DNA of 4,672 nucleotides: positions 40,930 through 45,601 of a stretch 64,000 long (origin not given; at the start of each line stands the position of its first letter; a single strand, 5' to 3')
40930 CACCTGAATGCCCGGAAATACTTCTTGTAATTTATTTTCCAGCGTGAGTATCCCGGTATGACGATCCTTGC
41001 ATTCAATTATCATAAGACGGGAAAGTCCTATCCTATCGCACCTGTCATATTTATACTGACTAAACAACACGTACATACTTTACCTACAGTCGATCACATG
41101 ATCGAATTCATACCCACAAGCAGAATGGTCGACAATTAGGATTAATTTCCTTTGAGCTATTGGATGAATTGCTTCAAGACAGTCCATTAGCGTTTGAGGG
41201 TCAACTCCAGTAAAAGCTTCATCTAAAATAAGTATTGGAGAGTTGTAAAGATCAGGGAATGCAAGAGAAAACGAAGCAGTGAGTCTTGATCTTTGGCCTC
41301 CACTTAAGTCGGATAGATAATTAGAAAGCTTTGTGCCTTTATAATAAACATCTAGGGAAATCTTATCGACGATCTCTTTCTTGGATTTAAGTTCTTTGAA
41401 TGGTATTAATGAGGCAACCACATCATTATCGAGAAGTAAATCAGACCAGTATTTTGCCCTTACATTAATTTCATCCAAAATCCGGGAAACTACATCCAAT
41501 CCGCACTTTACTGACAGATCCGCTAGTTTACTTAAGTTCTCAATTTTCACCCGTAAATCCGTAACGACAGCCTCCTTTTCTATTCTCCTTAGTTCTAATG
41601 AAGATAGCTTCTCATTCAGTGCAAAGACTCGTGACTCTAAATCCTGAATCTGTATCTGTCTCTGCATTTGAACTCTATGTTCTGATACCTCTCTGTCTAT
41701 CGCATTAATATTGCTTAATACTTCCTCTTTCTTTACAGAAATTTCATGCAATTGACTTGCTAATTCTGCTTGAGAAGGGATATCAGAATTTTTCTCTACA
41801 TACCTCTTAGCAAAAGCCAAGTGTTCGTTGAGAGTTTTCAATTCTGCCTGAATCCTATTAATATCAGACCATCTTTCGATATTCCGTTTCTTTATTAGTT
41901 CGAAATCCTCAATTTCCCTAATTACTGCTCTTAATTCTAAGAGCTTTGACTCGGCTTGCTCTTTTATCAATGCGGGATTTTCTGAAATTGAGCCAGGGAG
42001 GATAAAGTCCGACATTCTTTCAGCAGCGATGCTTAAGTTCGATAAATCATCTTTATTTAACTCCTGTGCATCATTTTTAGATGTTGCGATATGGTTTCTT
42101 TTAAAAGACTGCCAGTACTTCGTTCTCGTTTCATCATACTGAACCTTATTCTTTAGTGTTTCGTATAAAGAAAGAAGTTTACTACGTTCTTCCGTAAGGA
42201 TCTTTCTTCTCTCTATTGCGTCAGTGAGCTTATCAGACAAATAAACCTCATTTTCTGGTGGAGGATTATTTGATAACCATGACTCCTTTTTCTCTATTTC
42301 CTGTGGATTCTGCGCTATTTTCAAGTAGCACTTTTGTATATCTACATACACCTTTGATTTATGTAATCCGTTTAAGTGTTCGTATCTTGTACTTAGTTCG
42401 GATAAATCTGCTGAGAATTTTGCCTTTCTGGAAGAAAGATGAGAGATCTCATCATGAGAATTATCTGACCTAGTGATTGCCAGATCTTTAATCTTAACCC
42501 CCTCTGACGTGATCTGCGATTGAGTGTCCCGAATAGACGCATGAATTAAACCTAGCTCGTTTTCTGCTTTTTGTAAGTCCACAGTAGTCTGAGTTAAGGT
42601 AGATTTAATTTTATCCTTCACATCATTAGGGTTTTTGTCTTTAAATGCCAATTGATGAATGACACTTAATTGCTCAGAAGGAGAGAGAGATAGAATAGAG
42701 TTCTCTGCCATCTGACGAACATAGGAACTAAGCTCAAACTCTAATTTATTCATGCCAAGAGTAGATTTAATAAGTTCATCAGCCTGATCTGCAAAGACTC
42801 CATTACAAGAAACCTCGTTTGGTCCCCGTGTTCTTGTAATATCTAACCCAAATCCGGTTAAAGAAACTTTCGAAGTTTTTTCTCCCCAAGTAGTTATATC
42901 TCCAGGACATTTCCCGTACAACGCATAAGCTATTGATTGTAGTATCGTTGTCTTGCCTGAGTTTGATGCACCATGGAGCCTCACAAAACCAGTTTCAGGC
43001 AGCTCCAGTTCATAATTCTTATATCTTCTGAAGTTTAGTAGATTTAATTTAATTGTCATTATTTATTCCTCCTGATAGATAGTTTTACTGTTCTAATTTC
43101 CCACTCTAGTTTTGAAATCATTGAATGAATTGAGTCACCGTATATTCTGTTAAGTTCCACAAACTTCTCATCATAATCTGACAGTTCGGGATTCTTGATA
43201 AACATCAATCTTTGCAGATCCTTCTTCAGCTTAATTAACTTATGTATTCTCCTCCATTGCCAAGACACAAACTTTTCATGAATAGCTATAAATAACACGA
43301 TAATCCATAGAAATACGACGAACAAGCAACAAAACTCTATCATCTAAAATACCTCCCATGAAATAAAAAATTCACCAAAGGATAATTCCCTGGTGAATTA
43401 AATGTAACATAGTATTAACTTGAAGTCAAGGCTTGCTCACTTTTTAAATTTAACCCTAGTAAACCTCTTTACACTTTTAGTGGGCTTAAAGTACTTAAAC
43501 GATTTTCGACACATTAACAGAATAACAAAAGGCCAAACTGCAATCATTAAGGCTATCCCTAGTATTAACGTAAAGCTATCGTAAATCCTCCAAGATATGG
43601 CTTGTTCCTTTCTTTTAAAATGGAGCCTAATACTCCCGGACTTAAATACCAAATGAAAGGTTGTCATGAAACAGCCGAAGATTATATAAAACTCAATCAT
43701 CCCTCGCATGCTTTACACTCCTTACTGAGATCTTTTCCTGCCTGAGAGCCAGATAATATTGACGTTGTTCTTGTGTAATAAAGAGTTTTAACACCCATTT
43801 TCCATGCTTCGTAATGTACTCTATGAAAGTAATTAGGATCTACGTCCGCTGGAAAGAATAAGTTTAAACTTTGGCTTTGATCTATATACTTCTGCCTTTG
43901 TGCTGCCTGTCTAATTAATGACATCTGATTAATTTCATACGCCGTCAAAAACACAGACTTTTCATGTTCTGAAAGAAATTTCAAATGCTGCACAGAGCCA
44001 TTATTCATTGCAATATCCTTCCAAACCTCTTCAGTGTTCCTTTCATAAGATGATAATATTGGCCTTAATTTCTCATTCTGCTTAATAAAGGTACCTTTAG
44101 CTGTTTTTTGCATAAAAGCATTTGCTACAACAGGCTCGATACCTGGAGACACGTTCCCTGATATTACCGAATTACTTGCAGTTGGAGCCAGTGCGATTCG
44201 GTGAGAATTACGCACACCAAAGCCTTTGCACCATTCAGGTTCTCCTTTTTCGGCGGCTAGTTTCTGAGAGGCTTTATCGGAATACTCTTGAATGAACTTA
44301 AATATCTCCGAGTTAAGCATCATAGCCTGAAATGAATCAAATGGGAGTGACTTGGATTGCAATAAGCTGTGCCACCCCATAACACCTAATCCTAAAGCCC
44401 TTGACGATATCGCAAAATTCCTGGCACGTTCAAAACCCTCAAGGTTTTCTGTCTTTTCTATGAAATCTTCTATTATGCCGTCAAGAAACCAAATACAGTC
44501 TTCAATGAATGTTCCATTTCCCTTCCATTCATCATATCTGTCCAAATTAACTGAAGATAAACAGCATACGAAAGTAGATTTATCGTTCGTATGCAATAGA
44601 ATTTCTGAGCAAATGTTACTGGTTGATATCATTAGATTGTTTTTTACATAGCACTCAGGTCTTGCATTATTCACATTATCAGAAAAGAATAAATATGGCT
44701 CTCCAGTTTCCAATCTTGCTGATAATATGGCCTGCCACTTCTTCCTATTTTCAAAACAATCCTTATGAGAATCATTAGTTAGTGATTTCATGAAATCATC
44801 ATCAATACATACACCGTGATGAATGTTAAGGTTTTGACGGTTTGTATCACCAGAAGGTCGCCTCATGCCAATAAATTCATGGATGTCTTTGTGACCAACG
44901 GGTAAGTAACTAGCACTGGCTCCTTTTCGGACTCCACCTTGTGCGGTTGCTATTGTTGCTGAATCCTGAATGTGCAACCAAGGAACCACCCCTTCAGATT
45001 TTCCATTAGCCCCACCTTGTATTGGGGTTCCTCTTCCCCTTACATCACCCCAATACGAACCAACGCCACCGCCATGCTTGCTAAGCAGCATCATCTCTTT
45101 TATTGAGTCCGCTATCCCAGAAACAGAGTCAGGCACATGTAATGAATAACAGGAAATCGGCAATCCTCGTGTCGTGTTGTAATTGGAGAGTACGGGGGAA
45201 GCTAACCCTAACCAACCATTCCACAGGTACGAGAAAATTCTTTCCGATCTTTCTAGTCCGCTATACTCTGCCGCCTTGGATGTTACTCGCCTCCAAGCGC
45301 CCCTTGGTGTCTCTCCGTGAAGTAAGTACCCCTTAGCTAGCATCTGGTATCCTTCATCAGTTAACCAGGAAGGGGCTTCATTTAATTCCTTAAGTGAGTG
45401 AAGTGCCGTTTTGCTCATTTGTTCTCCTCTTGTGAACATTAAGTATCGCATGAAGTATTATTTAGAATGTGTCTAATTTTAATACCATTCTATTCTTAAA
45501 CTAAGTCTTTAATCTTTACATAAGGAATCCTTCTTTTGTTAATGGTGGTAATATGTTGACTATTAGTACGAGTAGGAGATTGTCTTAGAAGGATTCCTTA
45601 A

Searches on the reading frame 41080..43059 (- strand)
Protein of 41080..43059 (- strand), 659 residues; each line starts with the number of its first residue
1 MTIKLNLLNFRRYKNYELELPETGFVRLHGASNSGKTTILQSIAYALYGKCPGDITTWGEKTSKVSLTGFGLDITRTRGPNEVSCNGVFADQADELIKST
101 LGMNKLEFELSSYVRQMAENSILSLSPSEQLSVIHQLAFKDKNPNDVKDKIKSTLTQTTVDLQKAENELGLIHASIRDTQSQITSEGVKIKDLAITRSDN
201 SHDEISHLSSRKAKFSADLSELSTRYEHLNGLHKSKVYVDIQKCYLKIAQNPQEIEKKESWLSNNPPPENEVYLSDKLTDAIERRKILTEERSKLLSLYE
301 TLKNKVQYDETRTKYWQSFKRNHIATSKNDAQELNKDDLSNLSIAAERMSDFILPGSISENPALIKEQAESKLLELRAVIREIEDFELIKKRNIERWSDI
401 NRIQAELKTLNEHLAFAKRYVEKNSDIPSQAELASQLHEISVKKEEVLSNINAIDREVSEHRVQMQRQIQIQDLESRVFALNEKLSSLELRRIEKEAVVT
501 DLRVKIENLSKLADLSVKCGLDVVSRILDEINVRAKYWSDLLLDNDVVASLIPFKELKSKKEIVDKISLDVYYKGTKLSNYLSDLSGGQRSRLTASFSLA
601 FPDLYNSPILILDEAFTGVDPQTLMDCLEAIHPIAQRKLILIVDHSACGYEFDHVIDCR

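Call 9: search_protein_families(library=phrogs, proteins=[window:41080-43059:-], max_evalue=0.001)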
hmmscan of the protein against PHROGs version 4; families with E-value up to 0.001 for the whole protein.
window:41080-43059:- (659 aa): 4 families
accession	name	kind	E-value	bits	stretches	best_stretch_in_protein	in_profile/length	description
phrog_77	-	DNA, RNA and nucleotide metabolism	2.2e-25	90.4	1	4-656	300-941/967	SbcC-like subunit of palindrome specific endonuclease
phrog_1499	-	unknown function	4.2e-10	40.5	1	4-115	7-123/427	-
phrog_2392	-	moron, auxiliary metabolic gene and host takeover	4.8e-09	36.1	1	583-646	616-675/726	ABC transporter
phrog_293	-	moron, auxiliary metabolic gene and host takeover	2.4e-08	33.4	1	580-646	544-607/1058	ABC transporter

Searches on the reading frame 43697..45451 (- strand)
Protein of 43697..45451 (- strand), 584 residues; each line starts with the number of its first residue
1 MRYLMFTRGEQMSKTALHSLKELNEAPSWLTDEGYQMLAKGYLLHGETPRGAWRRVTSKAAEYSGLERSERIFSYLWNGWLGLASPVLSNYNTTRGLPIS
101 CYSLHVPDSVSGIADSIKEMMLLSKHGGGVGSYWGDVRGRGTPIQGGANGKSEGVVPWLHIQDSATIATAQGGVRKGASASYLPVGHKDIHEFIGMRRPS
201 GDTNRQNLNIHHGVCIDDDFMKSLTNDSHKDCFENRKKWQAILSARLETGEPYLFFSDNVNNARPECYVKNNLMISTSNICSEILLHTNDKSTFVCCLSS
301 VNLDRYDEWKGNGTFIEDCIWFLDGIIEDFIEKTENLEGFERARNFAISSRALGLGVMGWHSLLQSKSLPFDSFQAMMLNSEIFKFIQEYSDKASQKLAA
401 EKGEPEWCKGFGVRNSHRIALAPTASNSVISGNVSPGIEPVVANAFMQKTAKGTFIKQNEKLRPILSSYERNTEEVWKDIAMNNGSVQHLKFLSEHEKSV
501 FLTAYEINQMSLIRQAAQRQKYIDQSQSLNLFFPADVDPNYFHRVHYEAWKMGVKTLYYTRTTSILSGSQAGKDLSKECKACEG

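Call 9: search_protein_families(library=phrogs, proteins=[window:43697-45451:-], max_evalue=0.001)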
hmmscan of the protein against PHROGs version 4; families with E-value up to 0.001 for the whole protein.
window:43697-45451:- (584 aa): 11 families
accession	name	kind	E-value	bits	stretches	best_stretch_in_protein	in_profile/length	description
phrog_84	-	DNA, RNA and nucleotide metabolism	1.9e-160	537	1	21-583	181-795/975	ribonucleoside-diphosphate reductase large subunit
phrog_30939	-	DNA, RNA and nucleotide metabolism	9.4e-96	322.6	1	19-582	403-976/977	ribonucleotide reductase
phrog_3844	-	moron, auxiliary metabolic gene and host takeover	2.8e-60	205.5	2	408-583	307-450/451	NrdA-like aerobic NDP reductase large subunit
phrog_12229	-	DNA, RNA and nucleotide metabolism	7e-44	151.2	2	25-173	2-149/577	ribonucleotide reductase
phrog_3987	-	DNA, RNA and nucleotide metabolism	9.1e-42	144.2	2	66-229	187-349/467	ribonucleotide reductase large subunit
phrog_29665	-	unknown function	1.4e-32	113.7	1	289-423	5-150/150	-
phrog_33412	-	unknown function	1.8e-24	87.1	1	444-583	3-139/140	-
phrog_22953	-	DNA, RNA and nucleotide metabolism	1.9e-18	68.2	2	133-227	3-96/201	ribonucleotide reductase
phrog_367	-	DNA, RNA and nucleotide metabolism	1.2e-14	54.5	1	170-540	277-626/701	ribonucleotide reductase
phrog_6132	-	DNA, RNA and nucleotide metabolism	5.3e-13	50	1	83-174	199-290/530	ribonucleotide reductase large subunit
phrog_10616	-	DNA, RNA and nucleotide metabolism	2.8e-07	31.7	1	493-540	8-54/111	ribonucleotide reductase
